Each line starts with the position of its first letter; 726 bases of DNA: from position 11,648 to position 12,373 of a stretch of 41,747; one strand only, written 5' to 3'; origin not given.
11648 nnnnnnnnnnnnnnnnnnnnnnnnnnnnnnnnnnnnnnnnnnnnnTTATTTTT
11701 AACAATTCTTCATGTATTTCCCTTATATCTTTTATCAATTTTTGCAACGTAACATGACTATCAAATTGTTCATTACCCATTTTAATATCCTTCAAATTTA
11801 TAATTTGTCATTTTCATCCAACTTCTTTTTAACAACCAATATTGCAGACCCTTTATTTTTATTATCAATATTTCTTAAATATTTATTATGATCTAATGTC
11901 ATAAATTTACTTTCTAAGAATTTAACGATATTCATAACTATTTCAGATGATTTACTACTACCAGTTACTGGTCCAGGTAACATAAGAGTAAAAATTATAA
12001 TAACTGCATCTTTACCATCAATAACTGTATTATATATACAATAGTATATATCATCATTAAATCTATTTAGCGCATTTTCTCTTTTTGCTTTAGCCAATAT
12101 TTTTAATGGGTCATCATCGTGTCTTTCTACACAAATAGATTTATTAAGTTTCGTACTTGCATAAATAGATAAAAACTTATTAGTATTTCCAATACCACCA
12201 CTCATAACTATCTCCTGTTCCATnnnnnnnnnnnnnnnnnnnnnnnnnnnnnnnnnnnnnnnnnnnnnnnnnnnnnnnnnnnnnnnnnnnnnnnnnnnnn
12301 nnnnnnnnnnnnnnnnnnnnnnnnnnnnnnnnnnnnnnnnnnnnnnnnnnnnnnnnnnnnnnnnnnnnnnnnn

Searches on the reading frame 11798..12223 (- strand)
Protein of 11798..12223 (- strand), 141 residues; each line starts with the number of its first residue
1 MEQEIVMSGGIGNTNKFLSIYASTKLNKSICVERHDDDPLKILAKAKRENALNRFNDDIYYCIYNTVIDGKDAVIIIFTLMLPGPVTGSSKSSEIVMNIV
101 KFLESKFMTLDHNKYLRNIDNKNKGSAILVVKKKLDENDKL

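Call 13: search_protein_families(library=phrogs, proteins=[window:11798-12223:-])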
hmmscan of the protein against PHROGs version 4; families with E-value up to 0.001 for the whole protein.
window:11798-12223:- (141 aa): 0 families

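Call 47: search_protein_families(library=phrogs, proteins=[window:11798-12223:-], max_evalue=1)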
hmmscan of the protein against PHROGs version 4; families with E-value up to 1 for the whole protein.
window:11798-12223:- (141 aa): 1 family
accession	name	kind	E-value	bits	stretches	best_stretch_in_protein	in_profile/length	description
phrog_26594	-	unknown function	0.089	13.9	1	89-137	51-99/101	-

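Call 72: search_protein_families(library=pfam, proteins=[window:11798-12223:-], max_evalue=0.1)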
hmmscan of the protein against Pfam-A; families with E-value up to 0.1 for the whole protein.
window:11798-12223:- (141 aa): 1 family
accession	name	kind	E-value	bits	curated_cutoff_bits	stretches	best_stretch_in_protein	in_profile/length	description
PF03802.19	CitX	-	0.0034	17.6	25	1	66-134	19-87/165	Apo-citrate lyase phosphoribosyl-dephospho-CoA transferase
